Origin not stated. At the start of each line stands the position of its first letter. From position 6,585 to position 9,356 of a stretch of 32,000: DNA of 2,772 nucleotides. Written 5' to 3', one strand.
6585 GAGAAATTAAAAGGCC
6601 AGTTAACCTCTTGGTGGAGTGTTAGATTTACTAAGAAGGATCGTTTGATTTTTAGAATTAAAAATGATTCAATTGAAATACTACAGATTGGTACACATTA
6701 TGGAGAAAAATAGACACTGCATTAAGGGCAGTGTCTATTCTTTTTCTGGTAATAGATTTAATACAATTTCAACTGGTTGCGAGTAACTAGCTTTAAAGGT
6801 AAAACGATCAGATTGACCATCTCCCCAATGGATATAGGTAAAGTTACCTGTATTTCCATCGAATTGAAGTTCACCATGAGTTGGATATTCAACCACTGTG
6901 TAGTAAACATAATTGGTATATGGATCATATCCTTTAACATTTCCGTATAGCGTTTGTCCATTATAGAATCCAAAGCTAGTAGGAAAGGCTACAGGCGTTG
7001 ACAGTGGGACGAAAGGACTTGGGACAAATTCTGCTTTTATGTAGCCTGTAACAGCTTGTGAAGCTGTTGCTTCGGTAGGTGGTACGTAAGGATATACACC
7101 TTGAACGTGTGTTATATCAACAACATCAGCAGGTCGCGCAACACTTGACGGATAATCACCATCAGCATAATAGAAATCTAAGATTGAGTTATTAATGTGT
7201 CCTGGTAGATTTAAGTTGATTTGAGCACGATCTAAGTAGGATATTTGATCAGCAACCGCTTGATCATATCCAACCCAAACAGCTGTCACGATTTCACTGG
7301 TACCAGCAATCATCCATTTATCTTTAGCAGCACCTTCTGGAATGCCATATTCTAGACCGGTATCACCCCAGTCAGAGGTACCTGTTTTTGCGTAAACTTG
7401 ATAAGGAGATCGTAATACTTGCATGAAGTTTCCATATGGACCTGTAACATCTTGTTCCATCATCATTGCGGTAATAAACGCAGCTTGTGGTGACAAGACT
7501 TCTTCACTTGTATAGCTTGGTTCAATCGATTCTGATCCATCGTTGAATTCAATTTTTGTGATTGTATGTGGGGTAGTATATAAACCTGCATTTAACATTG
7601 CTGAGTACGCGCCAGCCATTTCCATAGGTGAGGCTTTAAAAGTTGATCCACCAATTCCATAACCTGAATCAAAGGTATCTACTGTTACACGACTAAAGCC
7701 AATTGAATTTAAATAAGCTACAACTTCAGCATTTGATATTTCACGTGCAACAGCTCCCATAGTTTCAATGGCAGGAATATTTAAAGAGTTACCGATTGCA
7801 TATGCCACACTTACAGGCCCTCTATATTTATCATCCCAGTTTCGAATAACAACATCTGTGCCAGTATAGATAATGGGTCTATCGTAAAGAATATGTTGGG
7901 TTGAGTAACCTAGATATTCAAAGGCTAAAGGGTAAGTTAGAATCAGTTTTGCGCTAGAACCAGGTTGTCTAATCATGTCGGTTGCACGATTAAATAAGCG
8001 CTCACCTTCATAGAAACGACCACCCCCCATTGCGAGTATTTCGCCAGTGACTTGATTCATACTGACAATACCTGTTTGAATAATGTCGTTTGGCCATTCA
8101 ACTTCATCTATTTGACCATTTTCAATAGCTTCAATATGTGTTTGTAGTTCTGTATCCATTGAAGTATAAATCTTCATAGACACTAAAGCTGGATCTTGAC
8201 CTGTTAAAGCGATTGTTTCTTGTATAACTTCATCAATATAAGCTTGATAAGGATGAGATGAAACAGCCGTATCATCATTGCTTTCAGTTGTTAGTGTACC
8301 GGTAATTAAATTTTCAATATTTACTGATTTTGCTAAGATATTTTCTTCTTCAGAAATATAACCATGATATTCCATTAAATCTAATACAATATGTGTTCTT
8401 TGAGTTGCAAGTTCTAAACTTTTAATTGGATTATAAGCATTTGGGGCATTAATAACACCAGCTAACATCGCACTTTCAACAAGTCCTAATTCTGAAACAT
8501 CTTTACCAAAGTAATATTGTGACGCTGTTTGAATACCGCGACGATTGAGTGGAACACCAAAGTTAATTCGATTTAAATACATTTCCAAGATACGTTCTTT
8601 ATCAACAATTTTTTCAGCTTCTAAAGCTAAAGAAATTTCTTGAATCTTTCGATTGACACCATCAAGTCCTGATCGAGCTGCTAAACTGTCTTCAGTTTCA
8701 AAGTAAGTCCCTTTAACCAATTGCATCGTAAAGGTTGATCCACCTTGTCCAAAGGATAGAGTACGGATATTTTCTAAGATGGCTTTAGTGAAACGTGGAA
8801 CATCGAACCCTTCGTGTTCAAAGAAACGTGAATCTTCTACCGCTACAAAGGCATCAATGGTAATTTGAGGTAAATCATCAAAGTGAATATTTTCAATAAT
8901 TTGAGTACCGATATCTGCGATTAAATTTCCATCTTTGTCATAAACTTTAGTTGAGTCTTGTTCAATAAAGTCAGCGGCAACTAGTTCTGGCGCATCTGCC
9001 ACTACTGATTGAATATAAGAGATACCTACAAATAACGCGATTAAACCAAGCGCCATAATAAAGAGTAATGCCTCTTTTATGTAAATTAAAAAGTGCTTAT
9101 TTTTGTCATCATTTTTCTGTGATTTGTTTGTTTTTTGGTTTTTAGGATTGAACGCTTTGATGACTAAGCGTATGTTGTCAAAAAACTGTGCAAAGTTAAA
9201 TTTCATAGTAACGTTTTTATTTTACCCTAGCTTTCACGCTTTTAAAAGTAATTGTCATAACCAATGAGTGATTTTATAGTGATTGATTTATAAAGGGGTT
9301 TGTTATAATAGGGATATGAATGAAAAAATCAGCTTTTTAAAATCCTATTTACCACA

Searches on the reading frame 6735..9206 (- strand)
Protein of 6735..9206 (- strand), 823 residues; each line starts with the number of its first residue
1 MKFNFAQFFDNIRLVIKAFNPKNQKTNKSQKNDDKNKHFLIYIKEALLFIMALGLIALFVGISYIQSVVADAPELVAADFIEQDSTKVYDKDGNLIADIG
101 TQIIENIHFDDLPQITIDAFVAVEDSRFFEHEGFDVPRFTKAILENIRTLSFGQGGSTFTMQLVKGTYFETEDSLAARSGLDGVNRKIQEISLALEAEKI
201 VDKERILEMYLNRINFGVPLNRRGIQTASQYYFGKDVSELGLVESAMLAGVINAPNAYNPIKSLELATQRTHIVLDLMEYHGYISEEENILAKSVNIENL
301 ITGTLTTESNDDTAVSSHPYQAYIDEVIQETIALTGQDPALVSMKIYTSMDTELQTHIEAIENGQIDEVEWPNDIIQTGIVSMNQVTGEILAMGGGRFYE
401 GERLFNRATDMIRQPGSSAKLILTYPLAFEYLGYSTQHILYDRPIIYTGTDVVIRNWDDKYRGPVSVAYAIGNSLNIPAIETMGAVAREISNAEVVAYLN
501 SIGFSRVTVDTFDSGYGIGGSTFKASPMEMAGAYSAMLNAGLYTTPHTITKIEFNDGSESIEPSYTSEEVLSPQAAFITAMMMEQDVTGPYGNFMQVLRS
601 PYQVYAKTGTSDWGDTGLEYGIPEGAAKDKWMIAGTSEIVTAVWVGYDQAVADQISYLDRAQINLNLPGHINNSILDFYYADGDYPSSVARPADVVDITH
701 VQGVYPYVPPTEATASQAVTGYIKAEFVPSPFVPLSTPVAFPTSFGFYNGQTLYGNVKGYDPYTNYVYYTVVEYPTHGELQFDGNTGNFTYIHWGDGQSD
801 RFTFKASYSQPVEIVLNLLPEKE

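Call 54: search_protein_families(library=ncbifam, proteins=[window:6735-9206:-], max_evalue=0.00001)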
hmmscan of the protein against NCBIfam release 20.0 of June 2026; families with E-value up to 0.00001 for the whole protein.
window:6735-9206:- (823 aa): 14 families
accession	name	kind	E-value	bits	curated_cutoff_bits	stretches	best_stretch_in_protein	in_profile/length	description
TIGR02074.1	PBP_1a_fam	subfamily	6.7e-122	408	508.75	1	106-650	4-509/535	PBP1A family penicillin-binding protein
NF038272.1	strep_PBP1A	exception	2.1e-96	323.7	1075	1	40-650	5-607/658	penicillin-binding protein PBP1A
NF051885.1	tranpepglycosPbpC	equivalog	4.8e-84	283.1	900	1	40-649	6-569/632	multimodular transpeptidase-transglycosylase PbpC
NF038276.1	strep_PBP2A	exception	4.6e-73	246.6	1100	1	31-661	26-620/716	penicillin-binding protein PBP2A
TIGR02071.1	PBP_1b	equivalog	3.8e-67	227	717.75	1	107-650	150-660/729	penicillin-binding protein 1B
TIGR02073.1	PBP_1c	equivalog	4.3e-60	204.1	494.2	1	82-646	8-516/728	penicillin-binding protein 1C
NF008643.0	PRK11636.1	equivalog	2.2e-58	198.3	1263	2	48-360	12-302/850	peptidoglycan glycosyltransferase/peptidoglycan DD-transpeptidase MrcA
NF007061.0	PRK09506.1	equivalog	1.4e-53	181.9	1120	1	111-650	218-724/825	bifunctional glycosyl transferase/transpeptidase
NF011423.0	PRK14850.1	equivalog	1.2e-46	159.5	1275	1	110-649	163-669/764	penicillin-binding protein 1b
NF038274.1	strep_PBP1B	exception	3.1e-43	148.1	1225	2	342-672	351-662/745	penicillin-binding protein PBP1B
NF010008.0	PRK13481.1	equivalog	7.4e-33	114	270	1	22-288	26-259/269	glycosyltransferase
TIGR02070.1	mono_pep_trsgly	equivalog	1.2e-28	100.2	182.65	1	108-280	59-220/224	monofunctional biosynthetic peptidoglycan transglycosylase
NF008414.0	PRK11240.1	equivalog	1.5e-25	89.4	1121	2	110-287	70-235/774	peptidoglycan glycosyltransferase PbpC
TIGR03423.1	pbp2_mrdA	equivalog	5.3e-14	51.7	455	1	516-614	428-529/593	penicillin-binding protein 2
